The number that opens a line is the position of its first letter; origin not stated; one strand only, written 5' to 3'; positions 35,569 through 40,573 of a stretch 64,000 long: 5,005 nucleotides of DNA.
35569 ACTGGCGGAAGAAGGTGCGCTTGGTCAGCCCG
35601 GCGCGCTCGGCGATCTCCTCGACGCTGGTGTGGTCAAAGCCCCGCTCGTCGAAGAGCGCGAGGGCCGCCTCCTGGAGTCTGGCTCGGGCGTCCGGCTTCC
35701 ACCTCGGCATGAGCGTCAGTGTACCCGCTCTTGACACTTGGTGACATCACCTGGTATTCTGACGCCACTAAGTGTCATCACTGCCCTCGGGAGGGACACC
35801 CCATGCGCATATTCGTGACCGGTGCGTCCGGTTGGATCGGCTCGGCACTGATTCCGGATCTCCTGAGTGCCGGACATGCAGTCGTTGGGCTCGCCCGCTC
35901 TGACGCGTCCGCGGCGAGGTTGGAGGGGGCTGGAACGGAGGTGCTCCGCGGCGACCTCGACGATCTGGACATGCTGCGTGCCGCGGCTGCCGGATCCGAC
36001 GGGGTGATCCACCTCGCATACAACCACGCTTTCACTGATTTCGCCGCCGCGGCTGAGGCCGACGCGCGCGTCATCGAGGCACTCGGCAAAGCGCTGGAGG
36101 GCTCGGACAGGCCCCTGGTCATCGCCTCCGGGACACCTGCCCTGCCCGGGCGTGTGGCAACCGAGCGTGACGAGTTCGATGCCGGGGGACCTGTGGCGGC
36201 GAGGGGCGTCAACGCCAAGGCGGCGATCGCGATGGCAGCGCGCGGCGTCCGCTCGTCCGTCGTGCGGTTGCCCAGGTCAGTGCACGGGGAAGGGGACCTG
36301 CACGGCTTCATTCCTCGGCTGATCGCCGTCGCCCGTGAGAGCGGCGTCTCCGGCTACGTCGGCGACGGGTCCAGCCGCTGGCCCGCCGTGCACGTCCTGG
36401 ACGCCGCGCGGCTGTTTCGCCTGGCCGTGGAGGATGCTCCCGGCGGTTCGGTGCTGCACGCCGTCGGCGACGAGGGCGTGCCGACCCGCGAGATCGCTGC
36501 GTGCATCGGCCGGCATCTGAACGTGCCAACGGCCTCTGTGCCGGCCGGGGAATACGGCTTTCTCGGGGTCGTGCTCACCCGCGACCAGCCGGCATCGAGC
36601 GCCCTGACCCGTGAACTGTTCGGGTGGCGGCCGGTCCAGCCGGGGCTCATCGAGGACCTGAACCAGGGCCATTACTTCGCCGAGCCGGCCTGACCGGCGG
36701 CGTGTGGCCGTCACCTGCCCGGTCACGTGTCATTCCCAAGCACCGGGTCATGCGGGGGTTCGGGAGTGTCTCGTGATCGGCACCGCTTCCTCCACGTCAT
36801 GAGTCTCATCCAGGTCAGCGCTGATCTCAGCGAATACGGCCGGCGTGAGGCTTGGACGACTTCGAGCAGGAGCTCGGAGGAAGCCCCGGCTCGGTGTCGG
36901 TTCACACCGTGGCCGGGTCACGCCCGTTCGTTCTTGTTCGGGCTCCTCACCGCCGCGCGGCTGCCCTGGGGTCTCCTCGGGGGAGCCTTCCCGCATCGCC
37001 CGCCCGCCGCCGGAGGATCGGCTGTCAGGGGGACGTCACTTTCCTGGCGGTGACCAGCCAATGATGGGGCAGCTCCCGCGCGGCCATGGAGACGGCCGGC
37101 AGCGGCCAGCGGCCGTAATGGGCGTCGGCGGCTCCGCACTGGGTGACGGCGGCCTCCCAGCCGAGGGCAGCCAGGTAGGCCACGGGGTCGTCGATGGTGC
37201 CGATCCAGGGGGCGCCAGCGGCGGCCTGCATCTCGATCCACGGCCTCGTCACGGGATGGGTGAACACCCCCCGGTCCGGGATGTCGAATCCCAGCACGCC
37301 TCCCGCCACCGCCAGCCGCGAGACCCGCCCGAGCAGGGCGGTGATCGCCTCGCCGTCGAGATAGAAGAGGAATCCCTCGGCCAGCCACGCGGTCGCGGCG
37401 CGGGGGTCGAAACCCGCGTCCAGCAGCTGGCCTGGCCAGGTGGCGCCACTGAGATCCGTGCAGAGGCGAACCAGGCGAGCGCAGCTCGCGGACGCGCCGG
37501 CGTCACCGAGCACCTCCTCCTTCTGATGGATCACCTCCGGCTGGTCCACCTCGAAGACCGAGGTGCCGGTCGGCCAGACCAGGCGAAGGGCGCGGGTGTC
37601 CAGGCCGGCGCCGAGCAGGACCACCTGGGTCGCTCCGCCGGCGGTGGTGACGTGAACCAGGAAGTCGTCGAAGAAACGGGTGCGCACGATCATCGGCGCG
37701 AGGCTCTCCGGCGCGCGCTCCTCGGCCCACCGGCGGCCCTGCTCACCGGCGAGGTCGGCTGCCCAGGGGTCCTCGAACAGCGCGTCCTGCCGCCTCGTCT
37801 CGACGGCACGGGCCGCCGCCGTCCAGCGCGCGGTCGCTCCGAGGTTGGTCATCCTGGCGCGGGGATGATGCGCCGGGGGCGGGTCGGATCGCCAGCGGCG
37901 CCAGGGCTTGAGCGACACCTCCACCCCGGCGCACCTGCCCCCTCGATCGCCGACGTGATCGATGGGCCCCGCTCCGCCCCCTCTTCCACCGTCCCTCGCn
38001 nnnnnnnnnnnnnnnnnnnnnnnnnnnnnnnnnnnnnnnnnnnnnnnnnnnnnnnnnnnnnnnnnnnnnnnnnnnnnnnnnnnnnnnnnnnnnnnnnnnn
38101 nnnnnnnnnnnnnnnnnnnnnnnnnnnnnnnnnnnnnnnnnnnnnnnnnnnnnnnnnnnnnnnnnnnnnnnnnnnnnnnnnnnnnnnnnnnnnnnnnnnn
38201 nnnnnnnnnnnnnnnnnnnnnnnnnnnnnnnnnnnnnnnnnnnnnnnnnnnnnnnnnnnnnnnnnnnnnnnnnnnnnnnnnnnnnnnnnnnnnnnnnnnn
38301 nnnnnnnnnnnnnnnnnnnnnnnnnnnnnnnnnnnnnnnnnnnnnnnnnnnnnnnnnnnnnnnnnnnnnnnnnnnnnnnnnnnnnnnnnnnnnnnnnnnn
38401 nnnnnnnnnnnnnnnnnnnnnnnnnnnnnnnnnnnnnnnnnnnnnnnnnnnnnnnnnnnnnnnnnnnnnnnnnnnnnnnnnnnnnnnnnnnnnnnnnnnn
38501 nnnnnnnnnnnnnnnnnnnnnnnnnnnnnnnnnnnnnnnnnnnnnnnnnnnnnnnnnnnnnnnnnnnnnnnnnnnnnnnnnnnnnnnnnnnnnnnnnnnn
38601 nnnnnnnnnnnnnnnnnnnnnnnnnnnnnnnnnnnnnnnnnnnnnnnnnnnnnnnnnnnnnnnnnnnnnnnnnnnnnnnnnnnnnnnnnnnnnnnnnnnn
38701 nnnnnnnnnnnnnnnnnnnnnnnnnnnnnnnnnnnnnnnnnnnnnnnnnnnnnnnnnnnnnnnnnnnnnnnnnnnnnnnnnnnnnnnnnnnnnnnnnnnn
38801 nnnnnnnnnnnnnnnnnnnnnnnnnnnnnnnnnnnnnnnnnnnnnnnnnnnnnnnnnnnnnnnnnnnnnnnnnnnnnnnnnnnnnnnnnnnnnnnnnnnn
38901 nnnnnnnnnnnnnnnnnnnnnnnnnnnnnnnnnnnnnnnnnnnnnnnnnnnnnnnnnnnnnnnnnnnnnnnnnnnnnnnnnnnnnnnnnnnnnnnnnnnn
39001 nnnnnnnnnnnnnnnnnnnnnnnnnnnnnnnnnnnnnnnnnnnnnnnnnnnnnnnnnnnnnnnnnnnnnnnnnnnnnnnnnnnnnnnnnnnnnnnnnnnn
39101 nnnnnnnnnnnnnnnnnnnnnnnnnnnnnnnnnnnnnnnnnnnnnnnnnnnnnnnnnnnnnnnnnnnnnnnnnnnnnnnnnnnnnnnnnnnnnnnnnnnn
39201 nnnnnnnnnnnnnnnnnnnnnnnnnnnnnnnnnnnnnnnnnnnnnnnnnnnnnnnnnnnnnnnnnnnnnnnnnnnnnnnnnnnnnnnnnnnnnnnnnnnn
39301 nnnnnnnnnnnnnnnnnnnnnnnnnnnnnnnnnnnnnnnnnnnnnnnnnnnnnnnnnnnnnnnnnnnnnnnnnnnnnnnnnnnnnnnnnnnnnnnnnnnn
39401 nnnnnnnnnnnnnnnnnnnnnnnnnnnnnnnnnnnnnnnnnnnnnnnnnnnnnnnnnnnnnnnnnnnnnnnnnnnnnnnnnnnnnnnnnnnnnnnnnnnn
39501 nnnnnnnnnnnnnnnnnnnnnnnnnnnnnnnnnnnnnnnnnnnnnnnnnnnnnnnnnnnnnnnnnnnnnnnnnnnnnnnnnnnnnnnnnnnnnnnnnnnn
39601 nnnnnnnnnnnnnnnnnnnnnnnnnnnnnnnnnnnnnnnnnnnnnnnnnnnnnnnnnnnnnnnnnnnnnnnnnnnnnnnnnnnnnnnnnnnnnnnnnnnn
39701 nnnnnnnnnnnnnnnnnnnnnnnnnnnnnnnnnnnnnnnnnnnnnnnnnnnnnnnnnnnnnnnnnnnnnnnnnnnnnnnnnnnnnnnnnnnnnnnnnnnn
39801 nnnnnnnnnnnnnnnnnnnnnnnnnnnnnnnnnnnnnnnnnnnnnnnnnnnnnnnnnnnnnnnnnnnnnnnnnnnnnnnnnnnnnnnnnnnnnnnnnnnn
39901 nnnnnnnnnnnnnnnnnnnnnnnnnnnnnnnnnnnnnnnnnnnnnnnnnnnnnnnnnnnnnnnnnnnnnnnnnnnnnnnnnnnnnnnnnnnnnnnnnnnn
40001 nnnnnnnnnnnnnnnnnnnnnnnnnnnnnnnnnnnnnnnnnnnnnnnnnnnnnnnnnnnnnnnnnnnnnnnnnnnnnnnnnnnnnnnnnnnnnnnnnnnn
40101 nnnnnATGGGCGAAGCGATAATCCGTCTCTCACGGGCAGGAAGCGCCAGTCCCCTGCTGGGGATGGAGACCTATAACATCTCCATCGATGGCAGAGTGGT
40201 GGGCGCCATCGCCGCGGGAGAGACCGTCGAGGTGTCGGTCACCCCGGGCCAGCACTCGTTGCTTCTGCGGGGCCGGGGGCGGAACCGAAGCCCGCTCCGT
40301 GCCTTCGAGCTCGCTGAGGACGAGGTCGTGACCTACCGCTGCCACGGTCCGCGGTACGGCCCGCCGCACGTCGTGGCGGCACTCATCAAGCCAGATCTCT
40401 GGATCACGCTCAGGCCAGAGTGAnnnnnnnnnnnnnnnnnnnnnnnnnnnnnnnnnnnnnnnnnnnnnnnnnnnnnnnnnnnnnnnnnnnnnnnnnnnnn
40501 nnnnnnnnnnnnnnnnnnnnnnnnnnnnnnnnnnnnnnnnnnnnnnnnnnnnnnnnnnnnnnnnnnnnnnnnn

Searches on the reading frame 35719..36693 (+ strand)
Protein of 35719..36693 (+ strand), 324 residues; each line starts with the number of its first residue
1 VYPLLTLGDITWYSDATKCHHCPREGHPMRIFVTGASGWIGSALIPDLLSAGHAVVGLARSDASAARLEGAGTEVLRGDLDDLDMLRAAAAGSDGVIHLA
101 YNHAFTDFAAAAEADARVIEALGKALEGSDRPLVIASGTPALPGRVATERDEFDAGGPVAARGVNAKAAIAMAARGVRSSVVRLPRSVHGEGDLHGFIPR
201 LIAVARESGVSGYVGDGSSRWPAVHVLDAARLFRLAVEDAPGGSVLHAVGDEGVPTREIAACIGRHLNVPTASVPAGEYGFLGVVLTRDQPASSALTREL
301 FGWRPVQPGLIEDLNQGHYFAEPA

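Call 3: search_protein_families(library=pfam, proteins=[window:35719-36693:+], max_evalue=0.1)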
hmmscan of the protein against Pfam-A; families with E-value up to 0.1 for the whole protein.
window:35719-36693:+ (324 aa): 10 families
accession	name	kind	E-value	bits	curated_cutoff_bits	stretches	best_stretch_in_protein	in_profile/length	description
PF01370.27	Epimerase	-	1.1e-20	74.6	20.9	1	31-239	1-227/240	NAD dependent epimerase/dehydratase family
PF13460.12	NAD_binding_10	-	1.9e-11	44.6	27.2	1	35-100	1-68/184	NAD(P)H-binding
PF05368.20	NmrA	-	7.5e-09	36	27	1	30-100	4-77/298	NmrA-like family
PF04321.23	RmlD_sub_bind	-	1.4e-06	28.1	27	1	29-274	1-238/287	RmlD substrate binding domain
PF16363.11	GDP_Man_Dehyd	-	8.2e-06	25.9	27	1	32-100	1-83/332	GDP-mannose 4,6 dehydratase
PF01073.25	3Beta_HSD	-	3.6e-05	23.4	22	1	33-101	2-75/280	3-beta hydroxysteroid dehydrogenase/isomerase family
PF03435.24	Sacchrp_dh_NADP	-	0.003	18.3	25.1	1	31-113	1-90/129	Saccharopine dehydrogenase NADP binding domain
PF02254.24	TrkA_N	-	0.004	17.9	23.8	1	38-103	7-72/116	TrkA-N domain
PF00106.31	adh_short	-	0.046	13.6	26.6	1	31-89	3-67/195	short chain dehydrogenase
PF07993.18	NAD_binding_4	-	0.054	13.1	20.1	1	33-69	1-40/258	Male sterility protein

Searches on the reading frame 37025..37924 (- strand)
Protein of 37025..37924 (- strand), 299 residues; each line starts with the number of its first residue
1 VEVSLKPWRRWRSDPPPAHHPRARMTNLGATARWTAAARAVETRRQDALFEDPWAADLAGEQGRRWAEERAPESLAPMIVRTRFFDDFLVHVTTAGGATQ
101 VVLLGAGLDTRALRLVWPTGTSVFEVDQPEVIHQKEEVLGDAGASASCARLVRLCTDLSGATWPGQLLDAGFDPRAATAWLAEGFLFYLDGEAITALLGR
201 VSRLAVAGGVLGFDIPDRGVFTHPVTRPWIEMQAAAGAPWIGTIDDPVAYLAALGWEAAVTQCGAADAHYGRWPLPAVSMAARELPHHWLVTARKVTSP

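Call 3: search_protein_families(library=pfam, proteins=[window:37025-37924:-], max_evalue=0.1)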
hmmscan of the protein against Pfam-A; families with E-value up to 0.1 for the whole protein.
window:37025-37924:- (299 aa): 1 family
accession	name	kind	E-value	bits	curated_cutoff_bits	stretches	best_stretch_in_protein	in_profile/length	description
PF04072.20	LCM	-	5e-49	167.2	22.3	1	34-201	3-186/187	Leucine carboxyl methyltransferase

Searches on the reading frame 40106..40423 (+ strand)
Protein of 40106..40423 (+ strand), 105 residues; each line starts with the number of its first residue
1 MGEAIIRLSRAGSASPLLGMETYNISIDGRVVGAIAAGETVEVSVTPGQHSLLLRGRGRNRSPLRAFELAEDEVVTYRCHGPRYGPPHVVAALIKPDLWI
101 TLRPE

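Call 3: search_protein_families(library=pfam, proteins=[window:40106-40423:+], max_evalue=0.1)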
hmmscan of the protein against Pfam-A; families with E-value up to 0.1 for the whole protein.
window:40106-40423:+ (105 aa): 0 families

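Call 5: search_protein_families(library=ncbifam, proteins=[window:40106-40423:+], max_evalue=0.1)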
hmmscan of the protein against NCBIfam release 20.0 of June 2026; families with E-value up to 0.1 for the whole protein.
window:40106-40423:+ (105 aa): 1 family
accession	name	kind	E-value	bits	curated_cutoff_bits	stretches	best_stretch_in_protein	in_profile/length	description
NF052435.1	BamI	equivalog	0.063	13.1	180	1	19-52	101-134/226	biofilm-associated metzincin protease inhibitor BamI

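Call 6: search_protein_families(library=padloc, proteins=[window:40106-40423:+], max_evalue=0.1)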
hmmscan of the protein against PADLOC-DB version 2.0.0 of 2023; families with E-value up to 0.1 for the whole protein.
window:40106-40423:+ (105 aa): 0 families

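Call 71: find_homologous_proteins(query=window:40106-40423:+, max_evalue=0.001)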
Query window:40106-40423:+ (105 aa): 46 proteins with E <= 0.001 among 70 candidates.
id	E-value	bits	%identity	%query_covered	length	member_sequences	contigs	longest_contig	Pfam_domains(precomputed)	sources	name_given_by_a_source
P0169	6.9e-62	224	99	100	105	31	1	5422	-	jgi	-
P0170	7.0e-56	204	90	98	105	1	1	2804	-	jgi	-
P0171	8.1e-56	204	90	98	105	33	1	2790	-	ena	-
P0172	4.7e-55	202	90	98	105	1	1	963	-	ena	-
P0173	7.6e-55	201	89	98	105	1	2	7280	-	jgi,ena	jgi:hypothetical protein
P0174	1.0e-54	201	88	99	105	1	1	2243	-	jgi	jgi:hypothetical protein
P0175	6.2e-54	198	90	100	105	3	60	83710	-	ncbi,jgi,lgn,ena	jgi:hypothetical protein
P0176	8.1e-54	198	87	100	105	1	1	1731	-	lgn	-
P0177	2.3e-53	196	88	100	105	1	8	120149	-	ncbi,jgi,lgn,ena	jgi:hypothetical protein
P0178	2.5e-52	193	87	98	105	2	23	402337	-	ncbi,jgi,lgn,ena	ncbi:MAG: hypothetical protein ABR977_07465 [Candidatus Dormibacteria bacterium]|jgi:hypothetical pr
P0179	7.0e-52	192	88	100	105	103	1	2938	-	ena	-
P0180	9.0e-52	191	83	98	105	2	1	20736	-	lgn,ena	-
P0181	2.4e-51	190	85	100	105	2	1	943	-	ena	-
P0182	1.5e-50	187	87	99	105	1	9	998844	-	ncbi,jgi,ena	jgi:hypothetical protein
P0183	2.4e-49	183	83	98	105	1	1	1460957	-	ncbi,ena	-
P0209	2.1e-23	100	56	100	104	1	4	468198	-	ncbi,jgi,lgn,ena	ncbi:MAG: hypothetical protein ACLQGJ_08365 [Candidatus Dormibacteria bacterium]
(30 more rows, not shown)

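Call 72: find_encoding_contigs(protein=P0178, flank=7000, max_places=2)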
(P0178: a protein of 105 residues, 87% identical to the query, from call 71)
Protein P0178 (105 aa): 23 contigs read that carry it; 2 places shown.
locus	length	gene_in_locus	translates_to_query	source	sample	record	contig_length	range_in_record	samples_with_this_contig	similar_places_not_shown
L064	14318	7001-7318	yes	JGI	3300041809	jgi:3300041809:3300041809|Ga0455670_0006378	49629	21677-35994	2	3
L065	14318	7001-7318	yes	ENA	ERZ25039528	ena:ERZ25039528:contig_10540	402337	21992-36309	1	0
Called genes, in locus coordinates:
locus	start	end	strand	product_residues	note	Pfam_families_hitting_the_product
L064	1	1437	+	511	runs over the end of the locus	PF13520:AA_permease_2, PF00324:AA_permease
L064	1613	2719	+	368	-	-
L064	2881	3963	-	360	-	-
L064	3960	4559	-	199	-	PF04542:Sigma70_r2, PF08281:Sigma70_r4_2, PF04545:Sigma70_r4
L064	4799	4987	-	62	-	-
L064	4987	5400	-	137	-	-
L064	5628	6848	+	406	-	PF00149:Metallophos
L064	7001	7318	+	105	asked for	-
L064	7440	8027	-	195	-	PF28474:DUF8412, PF13376:OmdA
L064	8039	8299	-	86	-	PF12623:Hen1_L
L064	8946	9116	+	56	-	-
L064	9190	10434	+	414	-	PF06441:EHN, PF00561:Abhydrolase_1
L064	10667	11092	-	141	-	PF00027:cNMP_binding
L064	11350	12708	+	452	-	-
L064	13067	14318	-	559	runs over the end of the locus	PF03193:RsgA_GTPase (faint), PF00350:Dynamin_N, PF01926:MMR_HSR1 (weak)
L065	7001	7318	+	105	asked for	-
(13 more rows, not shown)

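Call 73: find_encoding_contigs(protein=P0183, flank=7000, max_places=2)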
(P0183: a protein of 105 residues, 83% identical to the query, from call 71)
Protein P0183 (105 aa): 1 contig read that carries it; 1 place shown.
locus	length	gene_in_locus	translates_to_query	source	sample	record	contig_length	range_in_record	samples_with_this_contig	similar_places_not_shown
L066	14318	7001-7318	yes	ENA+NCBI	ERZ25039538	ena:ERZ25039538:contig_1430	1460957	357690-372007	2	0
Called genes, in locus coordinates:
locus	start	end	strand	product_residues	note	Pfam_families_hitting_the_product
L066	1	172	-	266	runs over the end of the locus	-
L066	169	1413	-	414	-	PF00005:ABC_tran, PF13304:AAA_21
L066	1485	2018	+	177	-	PF12840:HTH_20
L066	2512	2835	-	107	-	PF01850:PIN (weak)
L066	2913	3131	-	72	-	-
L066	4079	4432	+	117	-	PF05239:PRC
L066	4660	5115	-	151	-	PF00011:HSP20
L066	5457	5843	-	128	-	PF01850:PIN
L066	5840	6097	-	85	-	PF02604:PhdYeFM_antitox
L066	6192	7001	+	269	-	PF01061:ABC2_membrane, PF12679:ABC2_membrane_2, PF12730:ABC2_membrane_4, PF12698:ABC2_membrane_3 (weak)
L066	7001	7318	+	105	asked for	-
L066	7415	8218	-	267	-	PF02585:PIG-L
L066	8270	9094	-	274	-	PF12146:Hydrolase_4 (weak), PF00561:Abhydrolase_1, PF12697:Abhydrolase_6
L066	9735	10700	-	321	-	-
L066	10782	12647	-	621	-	PF00534:Glycos_transf_1, PF13692:Glyco_trans_1_4, PF04041:Glyco_hydro_130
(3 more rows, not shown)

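Call 74: find_encoding_contigs(protein=P0209, flank=7000, max_places=2)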
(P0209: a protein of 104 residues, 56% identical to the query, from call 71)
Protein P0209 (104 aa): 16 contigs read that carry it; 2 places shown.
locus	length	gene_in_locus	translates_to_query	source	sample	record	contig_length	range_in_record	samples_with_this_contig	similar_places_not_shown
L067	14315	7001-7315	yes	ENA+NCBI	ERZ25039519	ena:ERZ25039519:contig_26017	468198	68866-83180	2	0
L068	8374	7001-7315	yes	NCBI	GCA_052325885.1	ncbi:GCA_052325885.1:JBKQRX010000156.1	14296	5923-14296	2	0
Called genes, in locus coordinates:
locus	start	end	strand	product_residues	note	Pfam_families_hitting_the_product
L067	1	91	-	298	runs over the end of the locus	-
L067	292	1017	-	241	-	PF00005:ABC_tran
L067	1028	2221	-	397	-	PF12704:MacB_PCD, PF02687:FtsX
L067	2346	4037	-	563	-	PF12679:ABC2_membrane_2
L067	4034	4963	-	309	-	PF00005:ABC_tran, PF13304:AAA_21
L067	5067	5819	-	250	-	PF00440:TetR_N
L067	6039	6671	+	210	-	-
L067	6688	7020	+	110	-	-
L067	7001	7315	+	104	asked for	-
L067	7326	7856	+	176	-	PF08002:DUF1697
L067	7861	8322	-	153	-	PF01451:LMWPc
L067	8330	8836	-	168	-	PF00903:Glyoxalase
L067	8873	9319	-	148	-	PF02311:AraC_binding (weak), PF07883:Cupin_2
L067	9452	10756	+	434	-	PF13384:HTH_23 (weak), PF13518:HTH_28 (weak), PF13551:HTH_29, PF13565:HTH_32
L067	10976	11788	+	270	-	PF02481:DNA_processg_A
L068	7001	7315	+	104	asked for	-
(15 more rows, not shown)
